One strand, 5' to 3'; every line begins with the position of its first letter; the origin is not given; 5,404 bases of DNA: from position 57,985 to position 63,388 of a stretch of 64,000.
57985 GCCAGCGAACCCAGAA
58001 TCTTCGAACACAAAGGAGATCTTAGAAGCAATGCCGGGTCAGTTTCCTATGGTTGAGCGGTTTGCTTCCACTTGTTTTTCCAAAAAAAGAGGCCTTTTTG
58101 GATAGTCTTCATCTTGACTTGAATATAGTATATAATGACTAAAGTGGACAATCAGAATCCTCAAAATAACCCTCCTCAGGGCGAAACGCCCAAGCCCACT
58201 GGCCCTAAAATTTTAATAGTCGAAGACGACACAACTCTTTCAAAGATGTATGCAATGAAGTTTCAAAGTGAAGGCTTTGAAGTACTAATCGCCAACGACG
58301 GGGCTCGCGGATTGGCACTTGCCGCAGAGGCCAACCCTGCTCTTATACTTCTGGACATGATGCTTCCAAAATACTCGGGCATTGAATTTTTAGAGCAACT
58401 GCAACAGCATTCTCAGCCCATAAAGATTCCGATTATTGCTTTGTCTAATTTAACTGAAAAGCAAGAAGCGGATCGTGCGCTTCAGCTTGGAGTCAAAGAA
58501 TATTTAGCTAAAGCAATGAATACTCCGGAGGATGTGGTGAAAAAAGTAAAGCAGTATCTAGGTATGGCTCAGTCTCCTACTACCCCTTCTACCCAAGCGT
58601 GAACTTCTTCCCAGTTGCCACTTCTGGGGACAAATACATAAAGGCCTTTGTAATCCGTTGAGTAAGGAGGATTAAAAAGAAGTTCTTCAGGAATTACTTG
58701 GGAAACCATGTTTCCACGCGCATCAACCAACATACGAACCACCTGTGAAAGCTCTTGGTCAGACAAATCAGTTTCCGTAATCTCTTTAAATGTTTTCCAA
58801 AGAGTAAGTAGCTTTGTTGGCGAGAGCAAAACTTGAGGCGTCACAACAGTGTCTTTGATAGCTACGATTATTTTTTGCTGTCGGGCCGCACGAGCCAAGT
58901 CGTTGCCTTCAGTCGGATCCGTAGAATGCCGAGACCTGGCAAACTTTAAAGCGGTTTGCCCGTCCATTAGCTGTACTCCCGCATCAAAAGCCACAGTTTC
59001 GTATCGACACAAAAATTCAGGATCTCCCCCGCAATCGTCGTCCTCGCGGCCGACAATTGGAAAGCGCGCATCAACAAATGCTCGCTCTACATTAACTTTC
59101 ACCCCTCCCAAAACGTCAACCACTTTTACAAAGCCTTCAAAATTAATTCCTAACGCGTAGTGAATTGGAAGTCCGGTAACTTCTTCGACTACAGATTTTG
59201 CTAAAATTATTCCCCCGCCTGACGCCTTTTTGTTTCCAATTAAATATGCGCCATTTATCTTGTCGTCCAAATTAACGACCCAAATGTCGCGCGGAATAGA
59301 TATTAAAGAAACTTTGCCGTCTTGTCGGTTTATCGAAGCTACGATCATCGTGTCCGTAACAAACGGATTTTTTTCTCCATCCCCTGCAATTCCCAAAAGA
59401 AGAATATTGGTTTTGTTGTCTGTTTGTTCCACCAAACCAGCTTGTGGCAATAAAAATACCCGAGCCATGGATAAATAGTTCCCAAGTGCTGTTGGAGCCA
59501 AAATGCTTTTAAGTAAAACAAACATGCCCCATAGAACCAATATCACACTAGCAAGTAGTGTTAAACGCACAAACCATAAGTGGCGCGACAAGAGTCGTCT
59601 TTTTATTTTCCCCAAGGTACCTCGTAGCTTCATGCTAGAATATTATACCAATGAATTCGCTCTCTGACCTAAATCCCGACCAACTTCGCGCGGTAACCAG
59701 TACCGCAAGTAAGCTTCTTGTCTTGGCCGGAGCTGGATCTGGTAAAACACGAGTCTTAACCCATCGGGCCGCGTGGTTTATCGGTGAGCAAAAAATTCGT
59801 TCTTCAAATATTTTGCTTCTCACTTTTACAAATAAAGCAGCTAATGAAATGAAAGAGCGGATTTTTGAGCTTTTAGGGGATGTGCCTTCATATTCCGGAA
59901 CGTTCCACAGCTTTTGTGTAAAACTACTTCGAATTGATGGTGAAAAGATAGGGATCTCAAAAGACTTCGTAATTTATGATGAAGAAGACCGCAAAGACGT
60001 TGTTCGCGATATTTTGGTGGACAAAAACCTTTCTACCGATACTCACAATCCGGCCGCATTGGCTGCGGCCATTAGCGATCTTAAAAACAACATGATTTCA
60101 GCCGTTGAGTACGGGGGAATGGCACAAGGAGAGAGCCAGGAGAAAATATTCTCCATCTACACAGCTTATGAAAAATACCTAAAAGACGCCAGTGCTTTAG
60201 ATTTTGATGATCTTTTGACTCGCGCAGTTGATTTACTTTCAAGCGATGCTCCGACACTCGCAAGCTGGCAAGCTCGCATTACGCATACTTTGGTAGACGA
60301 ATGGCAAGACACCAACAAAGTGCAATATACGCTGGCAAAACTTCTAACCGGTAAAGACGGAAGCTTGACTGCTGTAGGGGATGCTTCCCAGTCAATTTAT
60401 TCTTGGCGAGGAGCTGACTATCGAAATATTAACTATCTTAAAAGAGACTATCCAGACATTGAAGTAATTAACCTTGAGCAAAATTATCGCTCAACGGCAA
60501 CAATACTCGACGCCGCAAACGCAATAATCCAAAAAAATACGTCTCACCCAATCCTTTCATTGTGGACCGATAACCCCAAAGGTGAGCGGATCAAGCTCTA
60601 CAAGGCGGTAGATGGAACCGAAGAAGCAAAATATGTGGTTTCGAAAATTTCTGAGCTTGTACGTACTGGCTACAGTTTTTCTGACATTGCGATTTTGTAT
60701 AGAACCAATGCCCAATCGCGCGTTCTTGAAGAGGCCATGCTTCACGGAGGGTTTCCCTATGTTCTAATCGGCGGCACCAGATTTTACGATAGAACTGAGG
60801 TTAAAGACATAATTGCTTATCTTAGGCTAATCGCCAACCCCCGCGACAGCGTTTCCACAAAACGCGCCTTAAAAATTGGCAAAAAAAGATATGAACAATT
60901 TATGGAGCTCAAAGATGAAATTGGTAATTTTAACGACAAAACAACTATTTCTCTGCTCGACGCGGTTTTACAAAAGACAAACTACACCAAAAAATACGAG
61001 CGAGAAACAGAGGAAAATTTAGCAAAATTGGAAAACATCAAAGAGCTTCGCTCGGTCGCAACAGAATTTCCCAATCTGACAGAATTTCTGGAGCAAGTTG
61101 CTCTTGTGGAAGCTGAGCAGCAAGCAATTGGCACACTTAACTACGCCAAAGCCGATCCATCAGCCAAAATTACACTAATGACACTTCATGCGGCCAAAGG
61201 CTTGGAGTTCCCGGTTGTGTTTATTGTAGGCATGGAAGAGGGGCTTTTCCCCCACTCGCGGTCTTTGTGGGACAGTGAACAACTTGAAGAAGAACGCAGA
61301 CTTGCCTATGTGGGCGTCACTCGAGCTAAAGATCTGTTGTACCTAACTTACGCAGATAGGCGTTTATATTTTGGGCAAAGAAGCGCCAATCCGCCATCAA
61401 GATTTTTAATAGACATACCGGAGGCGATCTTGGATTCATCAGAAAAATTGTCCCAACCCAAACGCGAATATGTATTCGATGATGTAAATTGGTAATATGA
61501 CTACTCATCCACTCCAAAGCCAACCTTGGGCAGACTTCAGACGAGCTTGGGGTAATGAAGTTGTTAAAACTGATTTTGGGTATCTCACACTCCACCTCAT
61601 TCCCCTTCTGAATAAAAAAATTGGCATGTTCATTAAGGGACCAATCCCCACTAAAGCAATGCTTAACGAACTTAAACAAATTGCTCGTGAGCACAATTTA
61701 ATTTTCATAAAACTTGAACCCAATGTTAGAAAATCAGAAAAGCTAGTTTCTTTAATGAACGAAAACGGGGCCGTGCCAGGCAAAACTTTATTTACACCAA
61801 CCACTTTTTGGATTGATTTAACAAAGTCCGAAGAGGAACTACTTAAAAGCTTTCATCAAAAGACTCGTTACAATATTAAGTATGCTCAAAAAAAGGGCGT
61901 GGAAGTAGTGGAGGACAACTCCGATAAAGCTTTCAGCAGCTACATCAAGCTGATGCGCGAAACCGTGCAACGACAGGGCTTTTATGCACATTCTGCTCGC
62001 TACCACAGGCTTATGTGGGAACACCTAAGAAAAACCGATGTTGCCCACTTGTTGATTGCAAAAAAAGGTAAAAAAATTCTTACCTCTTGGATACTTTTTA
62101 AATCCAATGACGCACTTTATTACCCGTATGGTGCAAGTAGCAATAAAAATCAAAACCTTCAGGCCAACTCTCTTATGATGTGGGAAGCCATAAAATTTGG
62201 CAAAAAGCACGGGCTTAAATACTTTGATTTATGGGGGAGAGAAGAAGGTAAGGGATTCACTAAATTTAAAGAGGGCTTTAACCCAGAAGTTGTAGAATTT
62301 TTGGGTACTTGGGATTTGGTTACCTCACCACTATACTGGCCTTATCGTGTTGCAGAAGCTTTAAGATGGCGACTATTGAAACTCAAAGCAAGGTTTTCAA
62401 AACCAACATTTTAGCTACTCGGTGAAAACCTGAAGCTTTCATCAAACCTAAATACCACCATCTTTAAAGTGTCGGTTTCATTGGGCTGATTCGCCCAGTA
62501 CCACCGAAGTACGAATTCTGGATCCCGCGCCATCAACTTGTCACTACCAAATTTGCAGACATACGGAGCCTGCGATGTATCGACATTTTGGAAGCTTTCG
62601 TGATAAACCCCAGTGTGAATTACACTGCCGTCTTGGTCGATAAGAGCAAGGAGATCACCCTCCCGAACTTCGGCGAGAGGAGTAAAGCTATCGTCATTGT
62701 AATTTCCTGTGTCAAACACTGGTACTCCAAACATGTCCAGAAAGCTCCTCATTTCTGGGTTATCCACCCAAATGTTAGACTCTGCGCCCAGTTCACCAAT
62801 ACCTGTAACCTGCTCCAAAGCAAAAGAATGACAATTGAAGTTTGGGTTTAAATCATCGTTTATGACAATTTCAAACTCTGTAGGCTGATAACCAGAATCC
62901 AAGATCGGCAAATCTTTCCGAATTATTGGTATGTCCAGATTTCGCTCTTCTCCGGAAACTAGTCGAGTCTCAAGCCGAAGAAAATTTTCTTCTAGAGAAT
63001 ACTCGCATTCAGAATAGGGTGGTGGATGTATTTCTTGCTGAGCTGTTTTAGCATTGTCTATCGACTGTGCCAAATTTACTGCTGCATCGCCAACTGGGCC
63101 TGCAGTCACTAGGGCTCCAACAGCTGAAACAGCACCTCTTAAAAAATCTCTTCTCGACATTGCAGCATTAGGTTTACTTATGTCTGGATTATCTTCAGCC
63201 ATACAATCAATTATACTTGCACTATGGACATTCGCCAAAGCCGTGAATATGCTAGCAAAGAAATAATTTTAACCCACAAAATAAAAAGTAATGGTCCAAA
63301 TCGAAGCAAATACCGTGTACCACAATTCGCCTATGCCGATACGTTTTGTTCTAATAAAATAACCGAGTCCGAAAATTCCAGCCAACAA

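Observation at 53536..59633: Candidate surface-protein O-glycosylation module: GT-C (PMT/ArnT-like) membrane glycosyltransferases and an LCP enzyme next to the Ser/Thr/Pro-rich surface proteins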

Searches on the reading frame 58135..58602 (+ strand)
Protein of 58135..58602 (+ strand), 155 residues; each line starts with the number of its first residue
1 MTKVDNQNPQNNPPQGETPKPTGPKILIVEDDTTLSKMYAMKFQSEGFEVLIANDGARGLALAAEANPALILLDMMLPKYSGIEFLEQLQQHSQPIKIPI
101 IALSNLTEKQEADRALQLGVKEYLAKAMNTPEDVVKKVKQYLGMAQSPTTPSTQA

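Call 4: search_protein_families(library=pfam, proteins=[window:58135-58602:+], max_evalue=0.01)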
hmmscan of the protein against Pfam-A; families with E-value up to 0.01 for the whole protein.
window:58135-58602:+ (155 aa): 1 family
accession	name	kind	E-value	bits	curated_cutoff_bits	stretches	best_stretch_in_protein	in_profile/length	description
PF00072.30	Response_reg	-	6.4e-22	78.3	30.2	1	26-137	1-109/111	Response regulator receiver domain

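Call 5: search_protein_families(library=ncbifam, proteins=[window:58135-58602:+], max_evalue=0.01)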
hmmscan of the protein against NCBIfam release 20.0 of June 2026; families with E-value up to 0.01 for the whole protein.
window:58135-58602:+ (155 aa): 97 families (the best 25 are shown)
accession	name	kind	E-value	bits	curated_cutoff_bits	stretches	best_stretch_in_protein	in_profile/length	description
TIGR02154.1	PhoB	equivalog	1.3e-23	83.5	296.2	1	24-142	3-120/226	phosphate regulon transcriptional regulator PhoB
NF040689.1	MtrAB_MtrA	equivalog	6.9e-21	74.6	300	1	26-145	1-116/219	MtrAB system response regulator MtrA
NF045944.1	ResRegRpaBCyano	equivalog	4.1e-19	68.9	330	1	27-142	1-112/229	response regulator transcription factor RpaB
NF007969.0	PRK10693.1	equivalog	6.4e-19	68.2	329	1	22-142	6-124/337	two-component system response regulator RssB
NF041733.1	resp_reg_CseB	equivalog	4.3e-18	65.5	350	1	25-144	2-117/228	two-component system response regulator CseB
NF040534.1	resp_reg_YycF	equivalog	9.8e-18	64.3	340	1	25-146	2-119/231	response regulator YycF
NF007135.0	PRK09581.1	equivalog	1.9e-17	63.2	474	1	25-130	4-109/457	PleD family two-component system response regulator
NF008199.0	PRK10955.1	equivalog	2.6e-17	63.5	341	1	25-139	3-112/232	envelope stress response regulator transcription factor CpxR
NF038297.2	hybrid_HK_HrmK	equivalog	3.3e-17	62.4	725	1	18-131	486-598/607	hybrid histidine kinase/response regulator HrmK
NF007546.0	PRK10161.1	equivalog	1.1e-16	61.1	471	1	25-141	4-119/229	phosphate response regulator transcription factor PhoB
NF007820.0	PRK10529.1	equivalog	2.8e-16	59.6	325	1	25-132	3-107/225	two-component system response regulator KdpE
NF045717.1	DVU0259_DivK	exception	3.1e-16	59.6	160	1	25-142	4-116/117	DVU0259 family response regulator domain-containing protein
NF045505.1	RR_RssB_Pseudo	equivalog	4.3e-16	58.9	700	1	25-129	7-109/394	two-component system response regulator RssB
NF053854.1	RespRegPhoBBctds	equivalog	5.9e-16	58.5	270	1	26-143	1-116/225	two-component system response regulator PhoB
NF008469.0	PRK11361.1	equivalog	6.1e-16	58.2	714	1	25-132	6-111/461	acetoacetate metabolism transcriptional regulator AtoC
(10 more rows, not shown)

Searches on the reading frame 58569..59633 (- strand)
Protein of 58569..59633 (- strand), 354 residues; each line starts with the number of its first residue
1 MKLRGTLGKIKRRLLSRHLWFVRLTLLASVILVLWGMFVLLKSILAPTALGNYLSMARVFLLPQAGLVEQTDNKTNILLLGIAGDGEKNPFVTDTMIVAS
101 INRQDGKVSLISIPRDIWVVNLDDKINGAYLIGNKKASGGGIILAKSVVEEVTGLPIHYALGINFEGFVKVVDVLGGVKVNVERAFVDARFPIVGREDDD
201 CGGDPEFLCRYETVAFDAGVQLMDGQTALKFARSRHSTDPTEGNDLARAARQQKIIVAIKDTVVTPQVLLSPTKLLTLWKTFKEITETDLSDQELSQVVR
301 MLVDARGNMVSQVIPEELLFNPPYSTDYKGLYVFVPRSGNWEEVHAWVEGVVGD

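Call 4: search_protein_families(library=pfam, proteins=[window:58569-59633:-], max_evalue=0.01)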
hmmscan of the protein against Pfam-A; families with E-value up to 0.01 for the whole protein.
window:58569-59633:- (354 aa): 1 family
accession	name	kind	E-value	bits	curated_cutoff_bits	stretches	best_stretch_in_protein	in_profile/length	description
PF03816.19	LytR_cpsA_psr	-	7.3e-31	107.8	24.6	1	93-262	2-147/150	LytR_cpsA_psr family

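Call 5: search_protein_families(library=ncbifam, proteins=[window:58569-59633:-], max_evalue=0.01)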
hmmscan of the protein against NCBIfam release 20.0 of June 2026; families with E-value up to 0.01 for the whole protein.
window:58569-59633:- (354 aa): 5 families
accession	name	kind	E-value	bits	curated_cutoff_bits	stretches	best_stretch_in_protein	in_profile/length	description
TIGR00350.1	lytR_cpsA_psr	domain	1.9e-26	93.2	62.3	2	93-190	3-100/152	LCP family glycopolymer transferase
NF006897.1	PRK09379.1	equivalog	1.9e-21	76.6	441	2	74-187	59-168/298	polyisoprenyl-teichoic acid--peptidoglycan teichoic acid transferase TagU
NF051849.1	LCP_trans_Cps2A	equivalog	7.9e-16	58.3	650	2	74-188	221-334/477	LCP family glycopolymer transferase CpsA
NF047591.1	ligase_LytR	equivalog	6.6e-15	55.2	450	1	75-269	58-241/336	glycopolymer--peptidoglycan transferase LytR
NF008052.0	PRK10786.1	equivalog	0.00055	18.7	500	1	223-310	157-239/367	bifunctional diaminohydroxyphosphoribosylaminopyrimidine deaminase/5-amino-6-(5-phosphoribosylamino)uracil reductase RibD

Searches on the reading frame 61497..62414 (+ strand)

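Call 6: search_protein_families(library=pfam, proteins=[window:61497-62414:+], max_evalue=10)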
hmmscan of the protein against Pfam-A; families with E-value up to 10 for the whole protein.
window:61497-62414:+ (305 aa): 3 families
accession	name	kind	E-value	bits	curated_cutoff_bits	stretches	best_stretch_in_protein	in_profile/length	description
PF02388.22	FemAB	-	2.8e-26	92.7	24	3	180-286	292-404/406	FemAB family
PF13480.13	Acetyltransf_6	-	2e-14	54.4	22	1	122-249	2-138/143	Acetyltransferase (GNAT) domain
PF07395.17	Mig-14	-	0.0048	16.8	22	1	105-232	97-226/264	Mig-14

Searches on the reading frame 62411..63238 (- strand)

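Call 6: search_protein_families(library=pfam, proteins=[window:62411-63238:-], max_evalue=10)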
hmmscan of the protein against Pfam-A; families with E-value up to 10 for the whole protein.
window:62411-63238:- (275 aa): 2 families
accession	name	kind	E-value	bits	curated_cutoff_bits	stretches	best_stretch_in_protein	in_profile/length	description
PF10518.14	TAT_signal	-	0.0038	17.5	22.7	1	27-45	2-19/21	TAT (twin-arginine translocation) pathway signal sequence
PF10399.14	UCR_Fe-S_N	-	0.007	16.2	24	1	25-47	7-29/41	Ubiquitinol-cytochrome C reductase Fe-S subunit TAT signal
